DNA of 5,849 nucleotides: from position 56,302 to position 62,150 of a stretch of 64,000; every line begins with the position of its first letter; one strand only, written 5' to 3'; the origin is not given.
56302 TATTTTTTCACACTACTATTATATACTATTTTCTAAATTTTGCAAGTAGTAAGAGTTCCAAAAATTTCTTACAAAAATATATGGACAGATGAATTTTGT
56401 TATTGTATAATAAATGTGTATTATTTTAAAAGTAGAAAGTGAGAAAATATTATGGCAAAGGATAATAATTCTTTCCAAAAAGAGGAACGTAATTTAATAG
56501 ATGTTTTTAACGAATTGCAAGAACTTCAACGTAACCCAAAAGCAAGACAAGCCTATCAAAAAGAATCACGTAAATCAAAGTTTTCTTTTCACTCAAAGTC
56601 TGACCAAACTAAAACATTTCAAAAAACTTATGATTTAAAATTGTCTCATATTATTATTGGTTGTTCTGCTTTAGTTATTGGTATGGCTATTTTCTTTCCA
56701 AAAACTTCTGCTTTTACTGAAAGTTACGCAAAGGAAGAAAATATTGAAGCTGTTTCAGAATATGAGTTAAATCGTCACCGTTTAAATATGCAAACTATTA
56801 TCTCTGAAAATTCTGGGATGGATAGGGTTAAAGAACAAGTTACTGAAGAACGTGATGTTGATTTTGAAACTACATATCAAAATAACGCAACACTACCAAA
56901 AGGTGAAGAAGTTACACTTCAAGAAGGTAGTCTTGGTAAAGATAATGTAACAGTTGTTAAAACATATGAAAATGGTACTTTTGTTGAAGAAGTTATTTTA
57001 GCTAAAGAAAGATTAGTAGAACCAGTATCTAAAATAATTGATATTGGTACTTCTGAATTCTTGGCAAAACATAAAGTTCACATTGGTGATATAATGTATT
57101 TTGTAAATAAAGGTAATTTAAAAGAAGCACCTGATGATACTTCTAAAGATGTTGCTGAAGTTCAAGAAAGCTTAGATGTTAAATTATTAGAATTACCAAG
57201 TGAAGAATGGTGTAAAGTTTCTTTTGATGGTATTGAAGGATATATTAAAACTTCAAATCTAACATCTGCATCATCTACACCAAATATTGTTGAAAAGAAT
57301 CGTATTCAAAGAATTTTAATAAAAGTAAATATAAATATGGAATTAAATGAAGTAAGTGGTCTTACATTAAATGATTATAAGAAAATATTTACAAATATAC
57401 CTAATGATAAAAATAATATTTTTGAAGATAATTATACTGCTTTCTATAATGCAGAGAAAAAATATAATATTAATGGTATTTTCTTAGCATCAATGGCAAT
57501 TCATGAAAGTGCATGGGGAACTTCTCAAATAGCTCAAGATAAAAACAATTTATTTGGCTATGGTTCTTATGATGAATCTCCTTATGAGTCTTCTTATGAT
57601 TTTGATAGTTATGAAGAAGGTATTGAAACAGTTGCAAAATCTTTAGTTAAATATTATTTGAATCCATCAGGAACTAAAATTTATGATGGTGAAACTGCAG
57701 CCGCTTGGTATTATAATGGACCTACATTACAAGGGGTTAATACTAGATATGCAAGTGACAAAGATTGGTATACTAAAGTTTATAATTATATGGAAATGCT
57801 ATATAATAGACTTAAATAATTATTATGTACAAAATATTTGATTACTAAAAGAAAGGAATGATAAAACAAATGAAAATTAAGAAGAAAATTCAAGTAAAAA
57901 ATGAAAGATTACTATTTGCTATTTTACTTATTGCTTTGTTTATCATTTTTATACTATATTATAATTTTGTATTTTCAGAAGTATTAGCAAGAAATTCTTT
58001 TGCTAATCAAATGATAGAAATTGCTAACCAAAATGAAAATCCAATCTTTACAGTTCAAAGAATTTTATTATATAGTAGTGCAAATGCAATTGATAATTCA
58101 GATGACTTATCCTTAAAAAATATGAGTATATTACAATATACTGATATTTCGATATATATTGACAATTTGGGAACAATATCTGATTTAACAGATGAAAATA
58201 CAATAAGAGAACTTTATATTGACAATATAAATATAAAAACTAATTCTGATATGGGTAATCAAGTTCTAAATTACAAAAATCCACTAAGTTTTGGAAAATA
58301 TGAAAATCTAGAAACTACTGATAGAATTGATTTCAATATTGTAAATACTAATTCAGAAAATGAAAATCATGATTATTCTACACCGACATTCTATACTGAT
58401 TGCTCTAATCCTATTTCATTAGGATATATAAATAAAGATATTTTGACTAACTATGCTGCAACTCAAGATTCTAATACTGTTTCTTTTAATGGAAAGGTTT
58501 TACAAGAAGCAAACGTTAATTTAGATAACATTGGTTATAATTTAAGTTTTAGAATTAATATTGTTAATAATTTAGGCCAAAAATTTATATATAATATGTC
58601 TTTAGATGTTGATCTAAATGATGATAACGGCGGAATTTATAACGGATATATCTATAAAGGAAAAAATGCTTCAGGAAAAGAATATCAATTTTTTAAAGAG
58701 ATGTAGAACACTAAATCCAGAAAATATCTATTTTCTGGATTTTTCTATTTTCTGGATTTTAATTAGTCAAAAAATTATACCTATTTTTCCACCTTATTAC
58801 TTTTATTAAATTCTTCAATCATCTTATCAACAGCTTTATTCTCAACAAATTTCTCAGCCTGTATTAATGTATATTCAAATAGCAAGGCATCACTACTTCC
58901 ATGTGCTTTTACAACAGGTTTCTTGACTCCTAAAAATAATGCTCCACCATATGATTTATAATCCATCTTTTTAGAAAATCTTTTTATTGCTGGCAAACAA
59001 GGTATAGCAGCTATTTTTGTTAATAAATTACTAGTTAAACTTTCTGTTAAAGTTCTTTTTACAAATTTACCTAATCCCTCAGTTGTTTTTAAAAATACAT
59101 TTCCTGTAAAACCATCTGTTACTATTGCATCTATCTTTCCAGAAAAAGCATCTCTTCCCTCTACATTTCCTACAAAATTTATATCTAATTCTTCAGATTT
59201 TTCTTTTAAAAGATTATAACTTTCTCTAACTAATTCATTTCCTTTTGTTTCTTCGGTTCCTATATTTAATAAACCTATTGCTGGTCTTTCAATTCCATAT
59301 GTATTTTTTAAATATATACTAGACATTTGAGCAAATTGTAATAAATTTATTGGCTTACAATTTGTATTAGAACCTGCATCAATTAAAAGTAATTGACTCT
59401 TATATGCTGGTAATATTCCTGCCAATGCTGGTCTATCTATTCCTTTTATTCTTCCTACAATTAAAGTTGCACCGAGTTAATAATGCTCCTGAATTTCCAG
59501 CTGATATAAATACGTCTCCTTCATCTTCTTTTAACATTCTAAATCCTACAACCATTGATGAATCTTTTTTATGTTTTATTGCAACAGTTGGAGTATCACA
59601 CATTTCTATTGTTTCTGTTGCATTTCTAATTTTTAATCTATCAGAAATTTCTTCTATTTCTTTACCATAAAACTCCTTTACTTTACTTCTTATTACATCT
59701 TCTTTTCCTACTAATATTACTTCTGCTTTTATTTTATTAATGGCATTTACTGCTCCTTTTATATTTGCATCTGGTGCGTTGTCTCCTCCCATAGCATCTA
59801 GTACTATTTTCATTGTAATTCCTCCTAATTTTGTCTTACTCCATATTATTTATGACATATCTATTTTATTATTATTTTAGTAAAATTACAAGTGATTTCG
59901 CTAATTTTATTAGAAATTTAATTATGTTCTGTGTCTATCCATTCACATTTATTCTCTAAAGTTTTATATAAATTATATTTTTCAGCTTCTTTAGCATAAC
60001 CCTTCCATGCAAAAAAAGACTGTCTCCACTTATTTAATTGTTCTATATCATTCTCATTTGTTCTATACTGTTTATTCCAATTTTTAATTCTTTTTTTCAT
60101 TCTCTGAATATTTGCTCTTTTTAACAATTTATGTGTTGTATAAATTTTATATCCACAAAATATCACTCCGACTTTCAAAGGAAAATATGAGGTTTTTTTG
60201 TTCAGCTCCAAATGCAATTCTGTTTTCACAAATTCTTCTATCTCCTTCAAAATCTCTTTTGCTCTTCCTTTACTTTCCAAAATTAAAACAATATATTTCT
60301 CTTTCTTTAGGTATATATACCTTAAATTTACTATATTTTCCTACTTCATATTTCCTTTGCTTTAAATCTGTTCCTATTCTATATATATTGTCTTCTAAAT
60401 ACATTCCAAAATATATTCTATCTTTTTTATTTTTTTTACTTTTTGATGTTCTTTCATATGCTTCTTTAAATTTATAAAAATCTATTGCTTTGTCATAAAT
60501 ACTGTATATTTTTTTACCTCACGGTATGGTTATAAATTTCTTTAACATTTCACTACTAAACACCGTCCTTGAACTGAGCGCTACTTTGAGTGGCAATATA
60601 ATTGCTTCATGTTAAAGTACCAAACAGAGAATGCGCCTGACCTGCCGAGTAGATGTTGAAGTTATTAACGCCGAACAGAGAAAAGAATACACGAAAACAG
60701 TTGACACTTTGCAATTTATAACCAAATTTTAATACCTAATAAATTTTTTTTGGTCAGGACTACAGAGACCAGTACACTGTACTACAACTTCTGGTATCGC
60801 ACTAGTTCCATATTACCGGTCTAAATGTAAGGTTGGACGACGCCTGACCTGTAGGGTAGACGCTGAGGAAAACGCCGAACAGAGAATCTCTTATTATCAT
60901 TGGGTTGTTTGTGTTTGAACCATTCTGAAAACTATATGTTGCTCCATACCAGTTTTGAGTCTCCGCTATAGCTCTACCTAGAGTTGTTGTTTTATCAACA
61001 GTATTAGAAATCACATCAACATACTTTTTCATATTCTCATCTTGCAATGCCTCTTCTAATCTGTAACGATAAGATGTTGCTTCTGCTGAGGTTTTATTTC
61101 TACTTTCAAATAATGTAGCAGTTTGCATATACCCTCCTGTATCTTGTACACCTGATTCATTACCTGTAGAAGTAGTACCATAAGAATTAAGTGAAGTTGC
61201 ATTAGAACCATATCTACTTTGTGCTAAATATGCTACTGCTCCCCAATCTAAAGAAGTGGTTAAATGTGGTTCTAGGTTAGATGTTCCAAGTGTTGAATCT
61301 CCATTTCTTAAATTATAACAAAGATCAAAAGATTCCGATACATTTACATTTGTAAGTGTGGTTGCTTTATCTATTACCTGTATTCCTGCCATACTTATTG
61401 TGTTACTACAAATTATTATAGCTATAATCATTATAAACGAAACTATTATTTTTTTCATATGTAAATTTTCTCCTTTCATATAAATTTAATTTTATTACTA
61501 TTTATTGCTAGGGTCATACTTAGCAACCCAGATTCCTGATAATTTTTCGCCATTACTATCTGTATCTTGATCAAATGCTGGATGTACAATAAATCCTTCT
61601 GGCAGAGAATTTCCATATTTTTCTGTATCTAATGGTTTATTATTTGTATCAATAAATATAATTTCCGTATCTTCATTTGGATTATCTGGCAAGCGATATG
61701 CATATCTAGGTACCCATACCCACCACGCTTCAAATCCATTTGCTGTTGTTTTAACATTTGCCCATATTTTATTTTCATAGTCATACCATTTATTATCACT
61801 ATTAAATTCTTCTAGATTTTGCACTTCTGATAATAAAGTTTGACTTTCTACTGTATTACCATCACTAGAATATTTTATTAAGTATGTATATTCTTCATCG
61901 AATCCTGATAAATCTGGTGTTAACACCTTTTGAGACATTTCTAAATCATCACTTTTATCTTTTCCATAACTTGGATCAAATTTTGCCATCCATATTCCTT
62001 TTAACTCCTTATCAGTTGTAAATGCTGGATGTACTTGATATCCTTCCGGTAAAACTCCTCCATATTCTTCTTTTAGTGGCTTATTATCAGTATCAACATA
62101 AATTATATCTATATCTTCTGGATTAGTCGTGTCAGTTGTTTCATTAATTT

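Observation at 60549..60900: GC-rich, repeat-containing structured segment 5' of the RT fossil, overlapping the end of a secreted-protein gene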

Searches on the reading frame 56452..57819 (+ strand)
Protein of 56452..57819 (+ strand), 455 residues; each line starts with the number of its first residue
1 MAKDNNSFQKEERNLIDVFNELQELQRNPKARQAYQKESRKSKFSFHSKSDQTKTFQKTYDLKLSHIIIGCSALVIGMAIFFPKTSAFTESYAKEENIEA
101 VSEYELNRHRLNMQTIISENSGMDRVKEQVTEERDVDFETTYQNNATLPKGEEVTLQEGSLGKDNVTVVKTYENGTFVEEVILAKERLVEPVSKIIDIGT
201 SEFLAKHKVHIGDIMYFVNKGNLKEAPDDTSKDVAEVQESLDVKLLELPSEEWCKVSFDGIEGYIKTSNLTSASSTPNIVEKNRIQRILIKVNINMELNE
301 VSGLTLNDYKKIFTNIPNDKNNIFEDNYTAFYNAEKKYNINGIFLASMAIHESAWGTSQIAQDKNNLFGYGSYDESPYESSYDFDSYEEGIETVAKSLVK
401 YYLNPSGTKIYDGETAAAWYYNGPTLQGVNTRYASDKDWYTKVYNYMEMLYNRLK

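Call 11: search_protein_families(library=pfam, proteins=[window:56452-57819:+], max_evalue=1)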
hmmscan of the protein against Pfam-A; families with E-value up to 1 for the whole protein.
window:56452-57819:+ (455 aa): 4 families
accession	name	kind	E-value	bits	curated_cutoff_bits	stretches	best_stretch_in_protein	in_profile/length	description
PF07501.17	G5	-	2.4e-16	60.2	23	1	127-200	1-74/75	G5 domain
PF01832.25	Glucosaminidase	-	2.6e-15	57.6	30.2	1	330-451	3-122/123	Mannosyl-glycoprotein endo-beta-N-acetylglucosaminidase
PF08239.17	SH3_3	-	7.1e-06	26.6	27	1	222-270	4-53/54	Bacterial SH3 domain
PF06347.19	SH3_4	-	0.0016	18.6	24.1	1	220-270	4-54/56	Bacterial SH3 domain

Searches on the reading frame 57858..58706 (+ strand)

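Call 11: search_protein_families(library=pfam, proteins=[window:57858-58706:+], max_evalue=1)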
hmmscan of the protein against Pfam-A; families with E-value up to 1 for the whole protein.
window:57858-58706:+ (282 aa): 1 family
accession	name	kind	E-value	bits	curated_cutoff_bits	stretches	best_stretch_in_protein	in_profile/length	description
PF14899.11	DUF4492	-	0.0047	17.3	27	1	17-47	18-48/63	Domain of unknown function (DUF4492)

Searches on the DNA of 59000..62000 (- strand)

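Call 5: search_rna_families(source=window, start=59000, end=62000, threshold=evalue, max_evalue=10, show_alignments=2)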
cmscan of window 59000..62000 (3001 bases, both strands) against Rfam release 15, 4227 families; matches with E-value up to 10: 3.
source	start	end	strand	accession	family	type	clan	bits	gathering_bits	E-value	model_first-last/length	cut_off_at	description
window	60470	60601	-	RF02921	RT-14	Gene; sRNA;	-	25.7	48.1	1.2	1-144/144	no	RT-14 RNA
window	59556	59646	-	RF01842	mycoplasma_FSE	Cis-reg; frameshift_element;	-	24.7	88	9.2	1-87/87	no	mycoplasma ribosomal frameshift element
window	60648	60691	+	RF00221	SNORD43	Gene; snRNA; snoRNA; CD-box;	CL00059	17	45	4.9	1-64/64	no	Small nucleolar RNA SNORD43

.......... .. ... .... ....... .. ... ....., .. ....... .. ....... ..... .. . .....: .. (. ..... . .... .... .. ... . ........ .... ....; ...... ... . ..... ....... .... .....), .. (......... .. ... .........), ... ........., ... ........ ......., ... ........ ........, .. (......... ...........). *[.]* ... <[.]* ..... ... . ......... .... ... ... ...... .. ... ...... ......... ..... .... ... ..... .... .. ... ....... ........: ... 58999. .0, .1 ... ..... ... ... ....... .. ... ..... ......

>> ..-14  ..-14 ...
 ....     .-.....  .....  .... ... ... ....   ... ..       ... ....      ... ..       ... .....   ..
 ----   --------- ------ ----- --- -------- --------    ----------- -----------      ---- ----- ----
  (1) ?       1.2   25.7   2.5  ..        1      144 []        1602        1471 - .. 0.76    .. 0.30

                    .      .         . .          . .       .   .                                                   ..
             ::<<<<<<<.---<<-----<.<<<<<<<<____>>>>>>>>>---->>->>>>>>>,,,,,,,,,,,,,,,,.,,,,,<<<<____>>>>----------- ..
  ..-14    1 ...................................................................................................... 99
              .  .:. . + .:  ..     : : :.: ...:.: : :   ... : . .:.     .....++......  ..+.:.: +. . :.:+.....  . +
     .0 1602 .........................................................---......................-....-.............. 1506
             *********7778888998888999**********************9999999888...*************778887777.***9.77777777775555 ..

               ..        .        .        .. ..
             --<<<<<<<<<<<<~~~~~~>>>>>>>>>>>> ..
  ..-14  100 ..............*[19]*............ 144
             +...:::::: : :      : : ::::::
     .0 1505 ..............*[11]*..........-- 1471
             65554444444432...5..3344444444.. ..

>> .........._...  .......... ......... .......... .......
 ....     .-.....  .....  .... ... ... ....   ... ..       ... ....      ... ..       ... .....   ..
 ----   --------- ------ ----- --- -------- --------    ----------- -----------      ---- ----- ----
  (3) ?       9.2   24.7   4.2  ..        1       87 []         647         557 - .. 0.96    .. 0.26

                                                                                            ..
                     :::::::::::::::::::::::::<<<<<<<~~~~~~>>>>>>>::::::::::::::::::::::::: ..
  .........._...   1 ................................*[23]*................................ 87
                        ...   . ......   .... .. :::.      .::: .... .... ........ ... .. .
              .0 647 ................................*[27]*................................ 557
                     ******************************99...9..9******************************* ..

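Call 19: search_rna_families(sources=[L003, L004, L015], threshold=evalue, max_evalue=1, show_alignments=3)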
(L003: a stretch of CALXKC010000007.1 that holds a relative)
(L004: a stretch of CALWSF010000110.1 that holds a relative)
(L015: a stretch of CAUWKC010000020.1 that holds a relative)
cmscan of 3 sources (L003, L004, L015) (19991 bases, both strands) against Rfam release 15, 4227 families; matches with E-value up to 1: 2.
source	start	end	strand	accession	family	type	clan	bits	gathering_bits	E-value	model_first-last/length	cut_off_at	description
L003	4238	4378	+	RF02921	RT-14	Gene; sRNA;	-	42.2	48.1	0.007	1-144/144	no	RT-14 RNA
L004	842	982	+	RF02921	RT-14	Gene; sRNA;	-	40.7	48.1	0.013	1-144/144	no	RT-14 RNA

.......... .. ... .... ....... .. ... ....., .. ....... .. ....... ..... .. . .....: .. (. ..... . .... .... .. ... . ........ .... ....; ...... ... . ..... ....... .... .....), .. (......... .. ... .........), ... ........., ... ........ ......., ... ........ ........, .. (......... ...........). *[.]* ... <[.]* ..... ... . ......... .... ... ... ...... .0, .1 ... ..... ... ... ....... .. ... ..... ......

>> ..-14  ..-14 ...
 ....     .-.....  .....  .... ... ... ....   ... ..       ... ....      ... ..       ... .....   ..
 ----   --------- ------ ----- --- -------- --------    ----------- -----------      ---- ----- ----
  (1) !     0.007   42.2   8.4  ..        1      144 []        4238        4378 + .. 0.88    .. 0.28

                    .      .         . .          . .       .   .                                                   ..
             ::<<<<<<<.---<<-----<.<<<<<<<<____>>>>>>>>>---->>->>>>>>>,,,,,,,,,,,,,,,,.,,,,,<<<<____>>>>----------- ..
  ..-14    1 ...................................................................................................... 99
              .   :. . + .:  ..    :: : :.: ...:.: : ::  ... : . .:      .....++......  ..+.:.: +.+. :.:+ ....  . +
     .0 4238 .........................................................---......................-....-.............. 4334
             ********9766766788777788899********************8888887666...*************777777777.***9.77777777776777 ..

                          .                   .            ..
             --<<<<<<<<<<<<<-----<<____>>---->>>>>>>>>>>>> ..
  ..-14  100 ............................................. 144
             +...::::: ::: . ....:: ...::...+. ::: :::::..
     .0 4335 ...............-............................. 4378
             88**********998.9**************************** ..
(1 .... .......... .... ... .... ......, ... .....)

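Call 51: search_rna_families(sources=[L021, L040, L045, L086], threshold=evalue, max_evalue=1, show_alignments=4)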
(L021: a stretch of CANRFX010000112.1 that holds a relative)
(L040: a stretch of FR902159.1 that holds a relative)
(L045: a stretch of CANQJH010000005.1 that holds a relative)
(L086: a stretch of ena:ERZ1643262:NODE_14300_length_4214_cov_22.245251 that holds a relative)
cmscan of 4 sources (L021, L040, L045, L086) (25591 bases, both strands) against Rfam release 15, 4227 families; matches with E-value up to 1: 5.
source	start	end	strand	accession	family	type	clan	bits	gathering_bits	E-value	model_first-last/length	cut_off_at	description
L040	5732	6071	+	RF00011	RNaseP_bact_b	Gene; ribozyme;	CL00002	288.4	97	1.2e-84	1-365/365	no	Bacterial RNase P class B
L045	6297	6452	+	RF02921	RT-14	Gene; sRNA;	-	41.2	48.1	0.013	1-144/144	no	RT-14 RNA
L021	2369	2513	+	RF02921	RT-14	Gene; sRNA;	-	37.9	48.1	0.055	1-144/144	no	RT-14 RNA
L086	3118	3249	+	RF02921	RT-14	Gene; sRNA;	-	34.5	48.1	0.23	1-144/144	no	RT-14 RNA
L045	6752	6817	+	RF01165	sn2317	Gene; snRNA; snoRNA; CD-box;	-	26.7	50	0.37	1-70/70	no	Small nucleolar RNA sn2317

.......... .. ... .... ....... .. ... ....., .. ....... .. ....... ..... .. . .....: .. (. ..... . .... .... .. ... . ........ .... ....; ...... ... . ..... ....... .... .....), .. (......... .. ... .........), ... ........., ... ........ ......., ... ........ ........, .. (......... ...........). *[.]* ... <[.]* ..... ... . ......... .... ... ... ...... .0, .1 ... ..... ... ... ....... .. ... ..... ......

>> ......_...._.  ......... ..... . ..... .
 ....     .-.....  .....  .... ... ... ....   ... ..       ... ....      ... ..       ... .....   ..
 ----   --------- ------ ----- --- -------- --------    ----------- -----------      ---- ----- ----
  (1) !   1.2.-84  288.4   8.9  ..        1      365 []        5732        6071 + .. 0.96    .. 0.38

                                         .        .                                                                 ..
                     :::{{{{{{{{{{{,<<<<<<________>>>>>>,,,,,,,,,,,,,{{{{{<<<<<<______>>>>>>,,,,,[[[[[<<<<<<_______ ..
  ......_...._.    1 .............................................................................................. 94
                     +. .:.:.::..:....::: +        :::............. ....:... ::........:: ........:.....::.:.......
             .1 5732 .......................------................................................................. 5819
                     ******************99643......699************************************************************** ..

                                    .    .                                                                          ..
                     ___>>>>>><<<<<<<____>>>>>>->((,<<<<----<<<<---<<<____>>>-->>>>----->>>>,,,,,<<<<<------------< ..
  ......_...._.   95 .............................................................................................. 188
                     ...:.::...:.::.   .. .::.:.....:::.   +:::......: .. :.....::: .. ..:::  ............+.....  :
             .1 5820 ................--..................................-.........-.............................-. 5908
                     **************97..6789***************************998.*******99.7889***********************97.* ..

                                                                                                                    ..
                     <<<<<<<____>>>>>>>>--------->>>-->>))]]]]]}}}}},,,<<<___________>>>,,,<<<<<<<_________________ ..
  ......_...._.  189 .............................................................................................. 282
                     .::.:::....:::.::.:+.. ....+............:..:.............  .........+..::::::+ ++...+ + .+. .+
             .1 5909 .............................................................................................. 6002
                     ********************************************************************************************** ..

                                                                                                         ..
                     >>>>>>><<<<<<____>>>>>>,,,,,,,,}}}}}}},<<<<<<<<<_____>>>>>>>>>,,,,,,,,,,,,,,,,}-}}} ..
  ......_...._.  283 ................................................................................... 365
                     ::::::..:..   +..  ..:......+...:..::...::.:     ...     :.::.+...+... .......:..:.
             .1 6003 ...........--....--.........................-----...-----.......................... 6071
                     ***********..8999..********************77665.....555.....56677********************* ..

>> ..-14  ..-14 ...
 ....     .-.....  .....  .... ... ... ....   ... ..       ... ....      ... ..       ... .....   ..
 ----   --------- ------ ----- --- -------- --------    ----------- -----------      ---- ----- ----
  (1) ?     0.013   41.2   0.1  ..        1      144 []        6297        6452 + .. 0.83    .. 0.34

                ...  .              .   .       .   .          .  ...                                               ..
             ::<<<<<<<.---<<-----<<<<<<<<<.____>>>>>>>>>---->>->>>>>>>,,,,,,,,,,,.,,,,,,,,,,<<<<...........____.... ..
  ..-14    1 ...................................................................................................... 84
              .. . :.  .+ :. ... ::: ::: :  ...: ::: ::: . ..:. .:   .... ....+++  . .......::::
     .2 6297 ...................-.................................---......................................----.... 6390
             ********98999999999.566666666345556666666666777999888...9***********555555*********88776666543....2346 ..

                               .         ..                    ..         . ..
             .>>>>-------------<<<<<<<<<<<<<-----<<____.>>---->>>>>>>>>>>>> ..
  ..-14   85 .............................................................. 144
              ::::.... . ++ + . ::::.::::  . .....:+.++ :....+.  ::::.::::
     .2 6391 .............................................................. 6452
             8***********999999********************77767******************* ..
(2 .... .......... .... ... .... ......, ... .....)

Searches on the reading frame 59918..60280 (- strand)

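Call 11: search_protein_families(library=pfam, proteins=[window:59918-60280:-], max_evalue=1)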
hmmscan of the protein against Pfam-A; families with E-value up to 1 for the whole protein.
window:59918-60280:- (120 aa): 8 families
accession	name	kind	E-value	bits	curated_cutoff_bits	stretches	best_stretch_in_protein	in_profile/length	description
PF03976.20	PPK2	-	0.0029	17.7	22.3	1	56-87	148-179/229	Polyphosphate kinase 2 (PPK2)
PF00517.22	GP41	-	0.0082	16.5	29.6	1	56-92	104-140/197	Retroviral envelope protein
PF01920.25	Prefoldin_2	-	0.016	15.6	27.6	1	8-84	22-97/106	Prefoldin subunit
PF20697.3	NTase-conflict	-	0.025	14.5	24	1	28-118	111-201/259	Pol beta superfamily nucleotidyltransferase in conflict systems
PF04751.20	DarP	-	0.03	14.6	26.3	1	51-91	64-104/153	Dual-action ribosomal maturation protein DarP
PF23289.1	Spectrin_5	-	0.049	14.2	27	1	2-30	7-35/80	Guanine nucleotide exchange factor DBS-like, spectrin-like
PF19645.4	DUF6148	-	0.31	11.6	27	1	45-77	27-60/74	Family of unknown function (DUF6148)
PF18740.7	EC042_2821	-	0.76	10.8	24.9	1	47-111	8-69/97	EC042_2821-like Restriction Endonuclease-like domain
